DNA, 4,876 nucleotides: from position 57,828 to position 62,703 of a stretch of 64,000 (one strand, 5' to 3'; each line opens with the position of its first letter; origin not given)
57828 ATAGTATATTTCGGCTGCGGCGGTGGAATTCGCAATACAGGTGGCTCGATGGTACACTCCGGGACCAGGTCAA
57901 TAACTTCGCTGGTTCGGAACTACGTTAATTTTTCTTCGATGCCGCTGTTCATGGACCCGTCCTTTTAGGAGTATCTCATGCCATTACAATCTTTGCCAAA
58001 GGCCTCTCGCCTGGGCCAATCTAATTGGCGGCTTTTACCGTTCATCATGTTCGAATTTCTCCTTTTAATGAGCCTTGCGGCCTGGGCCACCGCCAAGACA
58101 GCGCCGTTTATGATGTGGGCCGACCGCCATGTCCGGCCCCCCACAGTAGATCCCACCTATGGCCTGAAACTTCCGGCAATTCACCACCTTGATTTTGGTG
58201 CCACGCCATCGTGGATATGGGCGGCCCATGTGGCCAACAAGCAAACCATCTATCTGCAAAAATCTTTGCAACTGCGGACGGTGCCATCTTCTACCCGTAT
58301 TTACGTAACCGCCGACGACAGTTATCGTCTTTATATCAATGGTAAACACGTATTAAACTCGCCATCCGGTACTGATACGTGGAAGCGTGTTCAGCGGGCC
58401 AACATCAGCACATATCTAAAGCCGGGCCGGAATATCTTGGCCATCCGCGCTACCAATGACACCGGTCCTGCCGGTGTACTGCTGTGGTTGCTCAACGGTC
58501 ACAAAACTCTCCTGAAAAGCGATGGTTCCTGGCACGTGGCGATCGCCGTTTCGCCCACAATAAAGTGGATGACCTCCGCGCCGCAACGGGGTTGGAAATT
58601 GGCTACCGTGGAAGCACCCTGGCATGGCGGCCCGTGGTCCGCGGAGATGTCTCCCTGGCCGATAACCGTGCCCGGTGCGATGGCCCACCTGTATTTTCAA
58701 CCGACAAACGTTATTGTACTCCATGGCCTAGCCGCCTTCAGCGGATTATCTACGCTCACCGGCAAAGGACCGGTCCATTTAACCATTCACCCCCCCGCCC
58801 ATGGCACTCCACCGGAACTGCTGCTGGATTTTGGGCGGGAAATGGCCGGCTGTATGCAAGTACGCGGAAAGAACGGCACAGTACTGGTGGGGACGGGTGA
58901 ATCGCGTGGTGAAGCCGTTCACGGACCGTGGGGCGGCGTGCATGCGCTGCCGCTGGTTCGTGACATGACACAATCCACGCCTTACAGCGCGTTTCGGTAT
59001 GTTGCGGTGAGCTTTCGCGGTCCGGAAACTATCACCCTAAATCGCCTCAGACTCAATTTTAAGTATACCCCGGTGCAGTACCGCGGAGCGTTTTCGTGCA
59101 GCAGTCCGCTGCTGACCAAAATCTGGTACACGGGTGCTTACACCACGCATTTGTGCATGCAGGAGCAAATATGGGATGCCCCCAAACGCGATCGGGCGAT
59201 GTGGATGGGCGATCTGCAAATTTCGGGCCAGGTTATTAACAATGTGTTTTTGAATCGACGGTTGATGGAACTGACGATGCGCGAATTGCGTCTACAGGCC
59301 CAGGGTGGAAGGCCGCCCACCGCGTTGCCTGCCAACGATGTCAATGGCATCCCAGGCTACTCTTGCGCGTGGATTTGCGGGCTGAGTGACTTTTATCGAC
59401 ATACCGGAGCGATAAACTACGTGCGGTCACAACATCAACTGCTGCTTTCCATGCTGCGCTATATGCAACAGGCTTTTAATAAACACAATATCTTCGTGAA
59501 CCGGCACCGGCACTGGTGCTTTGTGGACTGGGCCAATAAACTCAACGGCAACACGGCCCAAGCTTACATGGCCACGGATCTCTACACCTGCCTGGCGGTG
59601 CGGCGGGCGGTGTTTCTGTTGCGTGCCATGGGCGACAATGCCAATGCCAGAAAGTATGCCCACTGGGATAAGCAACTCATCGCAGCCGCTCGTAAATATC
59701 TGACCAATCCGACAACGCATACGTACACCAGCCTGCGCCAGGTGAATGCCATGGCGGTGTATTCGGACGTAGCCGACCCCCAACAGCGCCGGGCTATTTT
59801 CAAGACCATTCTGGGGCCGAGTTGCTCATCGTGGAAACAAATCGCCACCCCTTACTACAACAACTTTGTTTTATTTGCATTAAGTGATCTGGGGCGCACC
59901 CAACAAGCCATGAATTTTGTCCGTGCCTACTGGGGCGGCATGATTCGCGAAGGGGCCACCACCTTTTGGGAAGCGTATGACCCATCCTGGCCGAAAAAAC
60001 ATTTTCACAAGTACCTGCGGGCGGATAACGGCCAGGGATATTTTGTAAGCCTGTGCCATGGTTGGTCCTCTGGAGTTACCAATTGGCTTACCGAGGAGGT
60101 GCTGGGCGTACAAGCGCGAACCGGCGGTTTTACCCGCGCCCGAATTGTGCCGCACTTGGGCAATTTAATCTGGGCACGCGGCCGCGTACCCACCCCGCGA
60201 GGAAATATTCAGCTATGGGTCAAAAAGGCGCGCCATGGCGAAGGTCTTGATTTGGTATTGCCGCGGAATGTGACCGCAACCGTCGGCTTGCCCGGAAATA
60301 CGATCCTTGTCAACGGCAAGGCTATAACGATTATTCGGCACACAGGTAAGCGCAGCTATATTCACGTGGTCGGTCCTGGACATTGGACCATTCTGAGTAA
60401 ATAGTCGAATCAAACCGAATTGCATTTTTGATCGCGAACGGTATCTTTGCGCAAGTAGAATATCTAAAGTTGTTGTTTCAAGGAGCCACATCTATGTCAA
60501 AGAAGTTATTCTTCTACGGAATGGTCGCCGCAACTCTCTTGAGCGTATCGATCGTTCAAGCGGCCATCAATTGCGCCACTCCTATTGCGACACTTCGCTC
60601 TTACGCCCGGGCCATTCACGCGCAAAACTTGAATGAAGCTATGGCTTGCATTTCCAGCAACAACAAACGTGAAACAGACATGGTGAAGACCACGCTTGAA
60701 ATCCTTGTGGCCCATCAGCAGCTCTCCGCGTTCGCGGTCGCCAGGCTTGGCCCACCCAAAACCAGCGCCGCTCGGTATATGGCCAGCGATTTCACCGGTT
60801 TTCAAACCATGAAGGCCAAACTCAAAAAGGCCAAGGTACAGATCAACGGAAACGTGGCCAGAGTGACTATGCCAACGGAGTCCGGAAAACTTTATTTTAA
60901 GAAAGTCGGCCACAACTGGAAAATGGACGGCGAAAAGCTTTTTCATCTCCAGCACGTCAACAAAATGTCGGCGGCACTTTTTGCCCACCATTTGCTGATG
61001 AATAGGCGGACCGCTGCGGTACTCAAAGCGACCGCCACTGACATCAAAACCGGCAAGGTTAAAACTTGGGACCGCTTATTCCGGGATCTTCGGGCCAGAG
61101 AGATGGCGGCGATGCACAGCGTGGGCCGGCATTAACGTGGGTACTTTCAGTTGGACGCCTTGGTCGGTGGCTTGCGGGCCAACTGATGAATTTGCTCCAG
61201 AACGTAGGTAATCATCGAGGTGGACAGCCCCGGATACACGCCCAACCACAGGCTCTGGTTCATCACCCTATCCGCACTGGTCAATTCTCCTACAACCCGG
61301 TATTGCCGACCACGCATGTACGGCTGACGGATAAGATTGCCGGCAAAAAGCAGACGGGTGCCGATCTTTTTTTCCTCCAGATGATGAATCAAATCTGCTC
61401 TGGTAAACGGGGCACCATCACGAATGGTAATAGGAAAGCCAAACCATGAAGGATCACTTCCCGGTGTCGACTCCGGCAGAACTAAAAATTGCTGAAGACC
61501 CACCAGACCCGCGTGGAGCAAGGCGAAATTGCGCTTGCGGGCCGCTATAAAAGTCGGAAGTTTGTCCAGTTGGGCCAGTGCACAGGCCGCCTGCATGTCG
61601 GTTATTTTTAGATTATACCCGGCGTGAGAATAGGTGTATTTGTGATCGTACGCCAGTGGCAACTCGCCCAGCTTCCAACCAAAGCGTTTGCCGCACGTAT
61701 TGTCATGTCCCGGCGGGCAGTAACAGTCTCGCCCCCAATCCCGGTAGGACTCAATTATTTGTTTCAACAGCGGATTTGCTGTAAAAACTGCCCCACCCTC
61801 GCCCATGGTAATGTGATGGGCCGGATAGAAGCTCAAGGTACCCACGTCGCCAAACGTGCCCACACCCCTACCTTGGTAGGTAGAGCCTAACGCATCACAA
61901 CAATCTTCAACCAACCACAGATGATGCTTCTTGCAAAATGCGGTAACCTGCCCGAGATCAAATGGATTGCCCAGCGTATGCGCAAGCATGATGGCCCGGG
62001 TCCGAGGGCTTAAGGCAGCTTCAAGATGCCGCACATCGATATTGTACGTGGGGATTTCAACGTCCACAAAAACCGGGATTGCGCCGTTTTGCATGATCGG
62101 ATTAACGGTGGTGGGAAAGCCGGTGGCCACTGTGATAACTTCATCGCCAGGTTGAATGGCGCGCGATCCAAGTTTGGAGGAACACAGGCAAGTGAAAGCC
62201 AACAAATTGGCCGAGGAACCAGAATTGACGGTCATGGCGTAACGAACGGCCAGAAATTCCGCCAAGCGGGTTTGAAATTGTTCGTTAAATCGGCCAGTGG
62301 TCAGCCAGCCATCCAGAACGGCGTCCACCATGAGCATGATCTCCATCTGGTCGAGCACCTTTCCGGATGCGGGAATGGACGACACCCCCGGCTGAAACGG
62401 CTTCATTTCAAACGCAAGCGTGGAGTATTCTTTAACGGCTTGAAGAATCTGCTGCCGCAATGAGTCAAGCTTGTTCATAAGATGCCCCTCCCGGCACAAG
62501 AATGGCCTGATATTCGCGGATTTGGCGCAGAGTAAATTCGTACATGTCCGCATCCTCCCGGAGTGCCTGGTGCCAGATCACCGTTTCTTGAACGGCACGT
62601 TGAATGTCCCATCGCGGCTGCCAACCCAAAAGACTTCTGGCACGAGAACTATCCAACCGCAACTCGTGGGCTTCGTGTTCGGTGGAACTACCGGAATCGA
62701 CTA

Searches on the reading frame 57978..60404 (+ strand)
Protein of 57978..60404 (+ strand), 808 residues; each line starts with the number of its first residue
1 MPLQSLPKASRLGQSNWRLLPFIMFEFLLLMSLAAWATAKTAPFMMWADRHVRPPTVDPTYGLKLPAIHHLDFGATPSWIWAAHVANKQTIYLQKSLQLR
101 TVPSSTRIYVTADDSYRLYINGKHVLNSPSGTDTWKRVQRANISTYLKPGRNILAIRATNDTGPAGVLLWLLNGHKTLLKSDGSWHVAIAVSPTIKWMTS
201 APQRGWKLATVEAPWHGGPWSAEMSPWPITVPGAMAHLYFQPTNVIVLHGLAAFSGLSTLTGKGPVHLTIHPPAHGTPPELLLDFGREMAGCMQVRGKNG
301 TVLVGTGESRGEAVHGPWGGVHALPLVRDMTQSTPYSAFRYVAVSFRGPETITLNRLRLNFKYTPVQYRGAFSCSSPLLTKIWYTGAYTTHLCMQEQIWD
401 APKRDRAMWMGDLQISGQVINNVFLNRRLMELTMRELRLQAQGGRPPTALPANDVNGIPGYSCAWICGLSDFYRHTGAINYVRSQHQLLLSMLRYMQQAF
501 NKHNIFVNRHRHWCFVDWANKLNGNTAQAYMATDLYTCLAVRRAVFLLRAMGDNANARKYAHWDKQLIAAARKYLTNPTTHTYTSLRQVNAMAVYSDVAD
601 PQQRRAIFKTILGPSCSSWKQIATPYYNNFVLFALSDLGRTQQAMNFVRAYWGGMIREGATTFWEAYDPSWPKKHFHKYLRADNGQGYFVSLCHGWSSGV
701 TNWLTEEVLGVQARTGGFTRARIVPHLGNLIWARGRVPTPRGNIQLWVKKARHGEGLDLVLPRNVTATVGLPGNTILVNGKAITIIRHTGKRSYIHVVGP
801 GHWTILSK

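Call 44: find_encoding_contigs(protein=window:57978-60404:+, flank=10000, max_places=8)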
Protein window:57978-60404:+ (808 aa): 10 contigs read that carry it; 6 places shown.
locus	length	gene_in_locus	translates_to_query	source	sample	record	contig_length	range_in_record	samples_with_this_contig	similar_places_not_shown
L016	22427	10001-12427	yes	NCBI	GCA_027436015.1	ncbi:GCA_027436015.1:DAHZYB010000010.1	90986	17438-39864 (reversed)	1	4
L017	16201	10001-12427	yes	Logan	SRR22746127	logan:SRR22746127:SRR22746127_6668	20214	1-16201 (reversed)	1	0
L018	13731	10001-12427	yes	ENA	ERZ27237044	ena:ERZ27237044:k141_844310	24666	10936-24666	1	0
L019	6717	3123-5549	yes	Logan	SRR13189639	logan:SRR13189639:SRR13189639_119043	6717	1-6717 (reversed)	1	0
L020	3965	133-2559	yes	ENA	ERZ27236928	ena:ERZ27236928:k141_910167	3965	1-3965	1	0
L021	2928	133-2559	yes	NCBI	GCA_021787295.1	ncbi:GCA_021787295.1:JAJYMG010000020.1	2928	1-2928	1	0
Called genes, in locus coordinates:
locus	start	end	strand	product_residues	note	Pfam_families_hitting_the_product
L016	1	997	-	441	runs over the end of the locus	PF22039:HUTI_composite_bact (weak), PF01979:Amidohydro_1, PF07969:Amidohydro_3 (weak)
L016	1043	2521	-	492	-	PF02113:Peptidase_S13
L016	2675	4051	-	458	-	PF02878:PGM_PMM_I, PF02879:PGM_PMM_II, PF02880:PGM_PMM_III, PF00408:PGM_PMM_IV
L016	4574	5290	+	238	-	-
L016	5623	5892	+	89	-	-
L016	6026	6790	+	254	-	PF04079:SMC_ScpB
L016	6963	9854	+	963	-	PF01411:tRNA-synt_2c, PF07973:tRNA_SAD, PF02272:DHHA1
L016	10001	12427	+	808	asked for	PF17389:Bac_rhamnosid6H, PF17390:Bac_rhamnosid_C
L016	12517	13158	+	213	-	-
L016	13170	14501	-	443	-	PF01041:DegT_DnrJ_EryC1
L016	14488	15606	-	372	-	PF01073:3Beta_HSD (weak), PF01370:Epimerase, PF16363:GDP_Man_Dehyd, PF02719:Polysacc_synt_2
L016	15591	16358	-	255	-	PF00483:NTP_transferase, PF12804:NTP_transf_3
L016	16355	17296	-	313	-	PF01370:Epimerase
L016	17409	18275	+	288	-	PF03102:NeuB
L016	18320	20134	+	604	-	PF02776:TPP_enzyme_N, PF00205:TPP_enzyme_M, PF02775:TPP_enzyme_C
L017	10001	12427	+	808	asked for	PF17389:Bac_rhamnosid6H, PF17390:Bac_rhamnosid_C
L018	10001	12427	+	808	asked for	PF17389:Bac_rhamnosid6H, PF17390:Bac_rhamnosid_C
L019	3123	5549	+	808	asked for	PF17389:Bac_rhamnosid6H, PF17390:Bac_rhamnosid_C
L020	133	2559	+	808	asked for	PF17389:Bac_rhamnosid6H, PF17390:Bac_rhamnosid_C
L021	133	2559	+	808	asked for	PF17389:Bac_rhamnosid6H, PF17390:Bac_rhamnosid_C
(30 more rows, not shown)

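Call 59: list_cluster_members(proteins=[L001:18070-19857:-, window:22184-22639:-, window:57978-60404:+])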
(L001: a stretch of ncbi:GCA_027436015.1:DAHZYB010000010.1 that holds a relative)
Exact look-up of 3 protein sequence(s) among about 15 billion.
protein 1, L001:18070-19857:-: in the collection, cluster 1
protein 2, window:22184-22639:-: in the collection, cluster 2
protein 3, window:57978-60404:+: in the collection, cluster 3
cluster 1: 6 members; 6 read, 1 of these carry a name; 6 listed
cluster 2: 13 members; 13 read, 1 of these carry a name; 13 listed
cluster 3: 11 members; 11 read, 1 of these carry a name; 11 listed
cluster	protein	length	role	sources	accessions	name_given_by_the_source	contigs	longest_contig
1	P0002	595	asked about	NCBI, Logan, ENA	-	-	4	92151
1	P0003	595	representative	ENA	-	-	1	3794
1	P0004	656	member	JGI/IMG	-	GTP-binding protein LepA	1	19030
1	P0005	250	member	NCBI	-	-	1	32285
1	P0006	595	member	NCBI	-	-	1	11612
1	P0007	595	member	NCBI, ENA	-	-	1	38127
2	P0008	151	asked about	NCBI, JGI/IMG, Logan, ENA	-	predicted nucleic acid-binding protein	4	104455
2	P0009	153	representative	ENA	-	-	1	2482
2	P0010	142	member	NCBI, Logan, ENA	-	-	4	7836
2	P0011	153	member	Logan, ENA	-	-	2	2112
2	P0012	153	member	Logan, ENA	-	-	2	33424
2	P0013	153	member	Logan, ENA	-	-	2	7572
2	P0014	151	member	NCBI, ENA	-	-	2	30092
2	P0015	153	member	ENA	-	-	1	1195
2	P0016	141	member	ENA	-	-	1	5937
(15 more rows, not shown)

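Call 88: search_protein_families(library=pfam, proteins=[L033:3434-4990:+], max_evalue=0.01)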
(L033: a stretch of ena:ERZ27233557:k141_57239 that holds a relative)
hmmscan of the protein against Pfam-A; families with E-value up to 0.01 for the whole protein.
L033:3434-4990:+ (518 aa): 6 families
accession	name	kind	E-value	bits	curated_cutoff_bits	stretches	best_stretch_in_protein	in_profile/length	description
PF13518.12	HTH_28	-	1.1e-08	35.4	25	1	16-66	2-51/52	Helix-turn-helix domain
PF13551.12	HTH_29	-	2.8e-07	30.9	28.1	1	16-78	1-64/64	Winged helix-turn helix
PF13384.12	HTH_23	-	1.2e-06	28.6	24.6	1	11-59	2-49/50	Homeodomain-like domain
PF13565.12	HTH_32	-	1.9e-05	25.6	33.7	1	44-116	2-73/73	Homeodomain-like domain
PF13683.12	rve_3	-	0.00082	19.5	26.5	1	240-287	4-48/67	Integrase core domain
PF13412.12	HTH_24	-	0.0061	16.5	21.9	0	17-55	9-45/48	Winged helix-turn-helix DNA-binding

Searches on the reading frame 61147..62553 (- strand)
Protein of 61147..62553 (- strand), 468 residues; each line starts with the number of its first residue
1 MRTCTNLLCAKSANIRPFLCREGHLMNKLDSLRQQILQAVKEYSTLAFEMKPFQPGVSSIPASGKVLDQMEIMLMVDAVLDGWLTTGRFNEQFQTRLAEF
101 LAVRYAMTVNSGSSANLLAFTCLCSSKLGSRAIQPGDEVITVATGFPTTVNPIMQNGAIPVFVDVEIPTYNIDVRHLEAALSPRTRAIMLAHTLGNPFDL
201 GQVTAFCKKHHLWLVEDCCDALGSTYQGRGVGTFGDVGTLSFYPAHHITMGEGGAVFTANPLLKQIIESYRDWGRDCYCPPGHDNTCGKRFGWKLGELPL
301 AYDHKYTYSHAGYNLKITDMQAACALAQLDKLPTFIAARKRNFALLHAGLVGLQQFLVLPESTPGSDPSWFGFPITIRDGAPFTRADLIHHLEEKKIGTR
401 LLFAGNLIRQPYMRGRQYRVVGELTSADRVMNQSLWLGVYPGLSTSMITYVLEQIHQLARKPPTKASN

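Call 41: find_encoding_contigs(protein=window:61147-62553:-, flank=10000, max_places=8)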
Protein window:61147-62553:- (468 aa): no gene with exactly this product is on record in the collection.
